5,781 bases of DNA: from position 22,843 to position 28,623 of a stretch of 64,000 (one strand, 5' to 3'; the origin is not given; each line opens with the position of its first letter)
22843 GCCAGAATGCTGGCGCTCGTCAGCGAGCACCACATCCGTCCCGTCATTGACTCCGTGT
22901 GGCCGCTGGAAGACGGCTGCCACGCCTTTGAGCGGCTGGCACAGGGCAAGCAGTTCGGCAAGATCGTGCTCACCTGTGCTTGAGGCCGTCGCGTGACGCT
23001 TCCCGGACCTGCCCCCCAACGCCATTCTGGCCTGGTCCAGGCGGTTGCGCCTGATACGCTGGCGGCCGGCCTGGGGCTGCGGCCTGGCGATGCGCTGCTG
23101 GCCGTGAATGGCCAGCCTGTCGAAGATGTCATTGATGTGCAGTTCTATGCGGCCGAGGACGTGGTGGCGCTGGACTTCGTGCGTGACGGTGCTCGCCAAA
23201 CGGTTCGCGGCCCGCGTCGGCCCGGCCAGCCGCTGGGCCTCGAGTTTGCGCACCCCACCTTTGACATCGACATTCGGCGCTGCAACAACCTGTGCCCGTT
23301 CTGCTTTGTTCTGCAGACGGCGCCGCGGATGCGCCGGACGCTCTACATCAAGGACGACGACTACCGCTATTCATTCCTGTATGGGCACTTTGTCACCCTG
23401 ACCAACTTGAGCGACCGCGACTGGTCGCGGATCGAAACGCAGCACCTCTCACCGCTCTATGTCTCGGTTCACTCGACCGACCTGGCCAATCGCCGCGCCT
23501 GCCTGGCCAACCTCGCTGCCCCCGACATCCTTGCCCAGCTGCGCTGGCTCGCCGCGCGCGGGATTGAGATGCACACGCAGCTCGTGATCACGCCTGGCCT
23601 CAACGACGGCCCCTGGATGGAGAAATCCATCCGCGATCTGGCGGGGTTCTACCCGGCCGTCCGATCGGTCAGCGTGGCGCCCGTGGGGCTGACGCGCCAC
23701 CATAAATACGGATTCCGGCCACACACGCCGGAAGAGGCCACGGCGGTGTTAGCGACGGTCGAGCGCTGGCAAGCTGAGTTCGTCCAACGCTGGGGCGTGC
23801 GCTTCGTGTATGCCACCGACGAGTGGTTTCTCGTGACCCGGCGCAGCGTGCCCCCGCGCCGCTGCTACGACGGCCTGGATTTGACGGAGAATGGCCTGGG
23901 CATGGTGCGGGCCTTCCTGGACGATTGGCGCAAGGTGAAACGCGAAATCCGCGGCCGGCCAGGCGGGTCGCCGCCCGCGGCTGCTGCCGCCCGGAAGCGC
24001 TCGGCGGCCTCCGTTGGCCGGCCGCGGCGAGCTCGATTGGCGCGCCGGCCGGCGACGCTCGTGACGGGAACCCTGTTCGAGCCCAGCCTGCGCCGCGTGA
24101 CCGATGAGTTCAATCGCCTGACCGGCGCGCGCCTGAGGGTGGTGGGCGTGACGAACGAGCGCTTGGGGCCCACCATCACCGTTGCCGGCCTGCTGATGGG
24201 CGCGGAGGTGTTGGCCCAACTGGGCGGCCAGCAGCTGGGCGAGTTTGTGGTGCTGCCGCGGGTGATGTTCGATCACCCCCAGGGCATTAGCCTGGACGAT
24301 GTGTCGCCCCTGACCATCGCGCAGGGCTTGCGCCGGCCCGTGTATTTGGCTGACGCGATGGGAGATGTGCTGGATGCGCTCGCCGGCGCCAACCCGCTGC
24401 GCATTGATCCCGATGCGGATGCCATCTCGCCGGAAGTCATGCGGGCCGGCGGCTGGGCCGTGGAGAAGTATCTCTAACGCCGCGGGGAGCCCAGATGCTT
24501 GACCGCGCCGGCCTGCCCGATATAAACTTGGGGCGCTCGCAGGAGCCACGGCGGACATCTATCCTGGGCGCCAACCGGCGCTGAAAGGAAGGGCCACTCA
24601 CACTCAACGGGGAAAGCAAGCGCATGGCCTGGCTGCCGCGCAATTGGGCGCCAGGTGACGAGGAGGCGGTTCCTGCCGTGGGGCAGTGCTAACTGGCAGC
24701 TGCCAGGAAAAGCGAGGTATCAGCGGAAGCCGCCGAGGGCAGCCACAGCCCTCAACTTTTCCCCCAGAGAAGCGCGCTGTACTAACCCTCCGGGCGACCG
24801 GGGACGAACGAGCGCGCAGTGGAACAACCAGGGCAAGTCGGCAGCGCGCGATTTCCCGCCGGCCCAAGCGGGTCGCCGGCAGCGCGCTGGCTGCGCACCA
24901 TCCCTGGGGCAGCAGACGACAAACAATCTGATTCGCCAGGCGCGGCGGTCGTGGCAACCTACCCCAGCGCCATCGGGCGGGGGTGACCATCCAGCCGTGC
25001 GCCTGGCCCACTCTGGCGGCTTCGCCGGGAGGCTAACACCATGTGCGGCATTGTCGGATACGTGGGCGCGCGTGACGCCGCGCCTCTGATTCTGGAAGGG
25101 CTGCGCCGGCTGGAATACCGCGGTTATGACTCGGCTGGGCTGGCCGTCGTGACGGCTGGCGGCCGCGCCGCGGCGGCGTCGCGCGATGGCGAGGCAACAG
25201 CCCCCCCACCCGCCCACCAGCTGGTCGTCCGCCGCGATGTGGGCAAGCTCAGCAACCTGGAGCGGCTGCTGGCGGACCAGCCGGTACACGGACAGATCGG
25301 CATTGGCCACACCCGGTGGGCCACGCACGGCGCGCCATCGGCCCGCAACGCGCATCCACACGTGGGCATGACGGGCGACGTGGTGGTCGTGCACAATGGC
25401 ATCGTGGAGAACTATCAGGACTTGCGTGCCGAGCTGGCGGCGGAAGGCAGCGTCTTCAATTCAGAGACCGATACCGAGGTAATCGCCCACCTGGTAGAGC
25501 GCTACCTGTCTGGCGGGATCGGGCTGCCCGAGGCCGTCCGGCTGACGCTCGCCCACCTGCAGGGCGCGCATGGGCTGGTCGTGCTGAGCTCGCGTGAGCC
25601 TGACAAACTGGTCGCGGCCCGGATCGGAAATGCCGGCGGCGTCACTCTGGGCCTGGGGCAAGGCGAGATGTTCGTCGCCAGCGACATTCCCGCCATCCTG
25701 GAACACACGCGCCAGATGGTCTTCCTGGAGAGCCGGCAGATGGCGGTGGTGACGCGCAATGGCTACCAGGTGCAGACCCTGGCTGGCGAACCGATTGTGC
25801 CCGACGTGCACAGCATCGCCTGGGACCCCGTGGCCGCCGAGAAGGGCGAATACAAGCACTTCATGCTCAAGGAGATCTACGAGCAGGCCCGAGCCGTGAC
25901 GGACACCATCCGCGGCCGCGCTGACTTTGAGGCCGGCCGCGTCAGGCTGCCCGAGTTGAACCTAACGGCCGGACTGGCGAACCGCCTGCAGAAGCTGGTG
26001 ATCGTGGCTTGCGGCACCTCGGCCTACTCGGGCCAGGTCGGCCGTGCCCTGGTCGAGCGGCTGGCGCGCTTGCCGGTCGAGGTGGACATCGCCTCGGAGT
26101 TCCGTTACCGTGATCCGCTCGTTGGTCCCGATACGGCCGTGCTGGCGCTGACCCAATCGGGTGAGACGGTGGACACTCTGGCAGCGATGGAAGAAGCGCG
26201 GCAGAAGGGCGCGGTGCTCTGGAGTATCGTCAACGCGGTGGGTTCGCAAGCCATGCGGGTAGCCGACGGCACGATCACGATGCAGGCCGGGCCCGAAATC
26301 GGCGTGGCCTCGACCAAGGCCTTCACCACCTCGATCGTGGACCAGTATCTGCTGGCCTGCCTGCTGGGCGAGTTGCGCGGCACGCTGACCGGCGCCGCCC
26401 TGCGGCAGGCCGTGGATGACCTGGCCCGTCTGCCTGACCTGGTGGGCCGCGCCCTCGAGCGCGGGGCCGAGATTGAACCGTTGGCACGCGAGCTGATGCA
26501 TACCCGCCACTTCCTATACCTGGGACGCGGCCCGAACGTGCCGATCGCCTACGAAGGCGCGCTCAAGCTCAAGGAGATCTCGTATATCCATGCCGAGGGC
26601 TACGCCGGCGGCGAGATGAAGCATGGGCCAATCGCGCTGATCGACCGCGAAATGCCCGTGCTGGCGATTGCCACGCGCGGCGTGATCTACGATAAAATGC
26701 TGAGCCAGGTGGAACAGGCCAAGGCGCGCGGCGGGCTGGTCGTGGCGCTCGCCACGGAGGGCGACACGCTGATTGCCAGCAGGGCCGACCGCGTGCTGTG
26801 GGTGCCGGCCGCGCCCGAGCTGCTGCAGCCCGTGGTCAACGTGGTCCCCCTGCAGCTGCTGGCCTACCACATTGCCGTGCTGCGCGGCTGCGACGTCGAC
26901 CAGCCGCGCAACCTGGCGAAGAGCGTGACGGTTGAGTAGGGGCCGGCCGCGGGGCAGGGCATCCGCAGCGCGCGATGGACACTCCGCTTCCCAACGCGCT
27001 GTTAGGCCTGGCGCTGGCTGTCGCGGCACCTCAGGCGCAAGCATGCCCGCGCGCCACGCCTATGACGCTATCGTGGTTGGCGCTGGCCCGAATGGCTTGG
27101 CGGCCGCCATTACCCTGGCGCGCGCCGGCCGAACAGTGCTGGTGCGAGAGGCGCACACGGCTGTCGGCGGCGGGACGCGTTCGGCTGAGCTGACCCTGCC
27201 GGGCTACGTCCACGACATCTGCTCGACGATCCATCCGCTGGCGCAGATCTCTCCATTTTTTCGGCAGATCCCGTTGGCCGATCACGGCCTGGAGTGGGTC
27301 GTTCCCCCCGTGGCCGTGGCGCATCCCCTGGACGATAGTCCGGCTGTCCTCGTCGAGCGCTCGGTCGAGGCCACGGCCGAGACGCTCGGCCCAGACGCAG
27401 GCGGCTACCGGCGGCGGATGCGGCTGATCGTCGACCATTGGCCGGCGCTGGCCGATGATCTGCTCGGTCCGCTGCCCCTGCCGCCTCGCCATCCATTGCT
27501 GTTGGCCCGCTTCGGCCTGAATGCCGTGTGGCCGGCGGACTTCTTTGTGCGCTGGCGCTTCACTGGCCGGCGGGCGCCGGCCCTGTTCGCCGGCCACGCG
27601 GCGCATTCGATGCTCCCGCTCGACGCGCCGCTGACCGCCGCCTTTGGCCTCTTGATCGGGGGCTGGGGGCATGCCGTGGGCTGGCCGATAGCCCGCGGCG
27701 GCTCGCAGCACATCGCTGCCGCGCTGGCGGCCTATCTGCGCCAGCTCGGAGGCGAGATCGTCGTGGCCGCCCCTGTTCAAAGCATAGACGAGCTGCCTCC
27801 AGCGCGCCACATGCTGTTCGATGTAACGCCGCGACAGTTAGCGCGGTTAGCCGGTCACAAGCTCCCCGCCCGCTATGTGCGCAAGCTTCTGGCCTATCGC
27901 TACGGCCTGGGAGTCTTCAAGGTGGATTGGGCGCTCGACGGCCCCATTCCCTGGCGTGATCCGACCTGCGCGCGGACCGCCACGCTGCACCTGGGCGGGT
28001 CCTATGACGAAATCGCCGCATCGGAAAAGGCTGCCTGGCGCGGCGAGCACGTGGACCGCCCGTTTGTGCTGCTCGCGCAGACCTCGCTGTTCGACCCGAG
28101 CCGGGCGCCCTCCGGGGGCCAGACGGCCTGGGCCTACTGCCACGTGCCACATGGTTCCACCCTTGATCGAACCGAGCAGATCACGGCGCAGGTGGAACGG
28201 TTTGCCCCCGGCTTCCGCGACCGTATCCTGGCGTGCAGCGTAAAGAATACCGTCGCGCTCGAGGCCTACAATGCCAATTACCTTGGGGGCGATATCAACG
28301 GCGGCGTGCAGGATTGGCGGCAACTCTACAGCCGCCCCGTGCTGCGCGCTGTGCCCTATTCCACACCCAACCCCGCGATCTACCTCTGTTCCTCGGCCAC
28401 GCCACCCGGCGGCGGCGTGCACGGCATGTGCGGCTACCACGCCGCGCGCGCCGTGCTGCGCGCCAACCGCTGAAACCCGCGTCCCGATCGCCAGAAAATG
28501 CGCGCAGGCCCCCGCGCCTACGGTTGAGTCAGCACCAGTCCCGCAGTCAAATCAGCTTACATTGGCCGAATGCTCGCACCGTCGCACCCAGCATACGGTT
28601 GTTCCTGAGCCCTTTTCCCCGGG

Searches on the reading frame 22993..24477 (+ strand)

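Call 32: search_protein_families(library=pfam, proteins=[window:22993-24477:+], max_evalue=0.001)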
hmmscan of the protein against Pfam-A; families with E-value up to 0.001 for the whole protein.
window:22993-24477:+ (494 aa): 5 families
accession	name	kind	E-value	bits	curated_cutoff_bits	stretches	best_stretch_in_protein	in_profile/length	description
PF19238.5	Radical_SAM_2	-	8.5e-55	185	26.7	1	78-226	4-151/151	Radical SAM-like domain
PF04459.17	DUF512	-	2.5e-46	157.9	25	1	230-452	2-199/202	Protein of unknown function (DUF512)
PF17820.7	PDZ_6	-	4.2e-10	39.7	27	1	15-64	2-54/54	PDZ domain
PF00595.29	PDZ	-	0.00021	22.1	23.2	1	11-47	25-61/81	PDZ domain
PF04055.27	Radical_SAM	-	0.00078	20.1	29.5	0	94-115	4-23/166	Radical SAM superfamily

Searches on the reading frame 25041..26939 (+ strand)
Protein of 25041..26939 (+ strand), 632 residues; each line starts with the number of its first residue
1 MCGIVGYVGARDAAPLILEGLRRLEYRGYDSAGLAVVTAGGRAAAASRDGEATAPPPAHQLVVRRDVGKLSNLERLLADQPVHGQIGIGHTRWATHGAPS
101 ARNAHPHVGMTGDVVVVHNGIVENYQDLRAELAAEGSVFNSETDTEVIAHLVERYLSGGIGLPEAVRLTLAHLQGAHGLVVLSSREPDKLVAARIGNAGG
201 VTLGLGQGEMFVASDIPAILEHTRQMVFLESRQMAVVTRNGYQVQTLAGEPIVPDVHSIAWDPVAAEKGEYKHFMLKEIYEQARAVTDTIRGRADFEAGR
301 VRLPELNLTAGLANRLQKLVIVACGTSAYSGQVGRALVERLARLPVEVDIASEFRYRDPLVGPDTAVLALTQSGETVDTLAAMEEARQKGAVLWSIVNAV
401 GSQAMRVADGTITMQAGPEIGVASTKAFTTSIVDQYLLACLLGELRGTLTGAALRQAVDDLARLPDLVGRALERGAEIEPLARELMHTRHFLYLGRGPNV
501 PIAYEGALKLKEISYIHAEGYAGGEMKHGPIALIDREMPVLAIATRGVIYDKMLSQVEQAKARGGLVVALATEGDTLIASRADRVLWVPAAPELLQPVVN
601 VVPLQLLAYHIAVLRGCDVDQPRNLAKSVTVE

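Call 32: search_protein_families(library=pfam, proteins=[window:25041-26939:+], max_evalue=0.001)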
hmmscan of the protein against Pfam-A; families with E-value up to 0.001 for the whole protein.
window:25041-26939:+ (632 aa): 4 families
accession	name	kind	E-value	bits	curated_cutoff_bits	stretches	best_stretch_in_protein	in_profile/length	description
PF01380.27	SIS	-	4.5e-49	166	25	2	485-614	2-130/131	SIS domain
PF13522.11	GATase_6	-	2.5e-19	70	27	1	83-198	9-114/130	Glutamine amidotransferase domain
PF13537.11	GATase_7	-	5.4e-14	52.7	25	1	100-220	9-122/123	Glutamine amidotransferase domain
PF13230.11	GATase_4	-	1.5e-05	24.5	23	1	66-132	53-119/272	Glutamine amidotransferases class-II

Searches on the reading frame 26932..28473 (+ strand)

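Call 32: search_protein_families(library=pfam, proteins=[window:26932-28473:+], max_evalue=0.001)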
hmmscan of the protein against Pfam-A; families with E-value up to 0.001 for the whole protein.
window:26932-28473:+ (513 aa): 8 families
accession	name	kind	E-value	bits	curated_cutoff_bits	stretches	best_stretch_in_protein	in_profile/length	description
PF13450.12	NAD_binding_8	-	3.5e-10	40.5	21.9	1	48-103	1-54/68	NAD(P)-binding Rossmann-like domain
PF01266.30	DAO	-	3.2e-08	33.9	27.9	1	45-287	1-177/353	FAD dependent oxidoreductase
PF12831.13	FAD_oxidored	-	1.2e-06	28.5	27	1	45-83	1-39/416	FAD dependent oxidoreductase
PF01946.23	Thi4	-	3.7e-06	26.8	26.2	1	44-83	18-58/235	Thi4 family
PF00890.30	FAD_binding_2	-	1.6e-05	24.7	20.4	1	45-85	1-41/414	FAD binding domain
PF01593.30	Amino_oxidase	-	0.00017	21.5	19.8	0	55-93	3-39/443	Flavin containing amine oxidoreductase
PF03486.20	HI0933_like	-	0.00023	21.2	50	1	45-79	2-36/244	HI0933-like protein Rossmann domain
PF07992.20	Pyr_redox_2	-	0.0005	20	26.1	1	44-81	1-39/291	Pyridine nucleotide-disulphide oxidoreductase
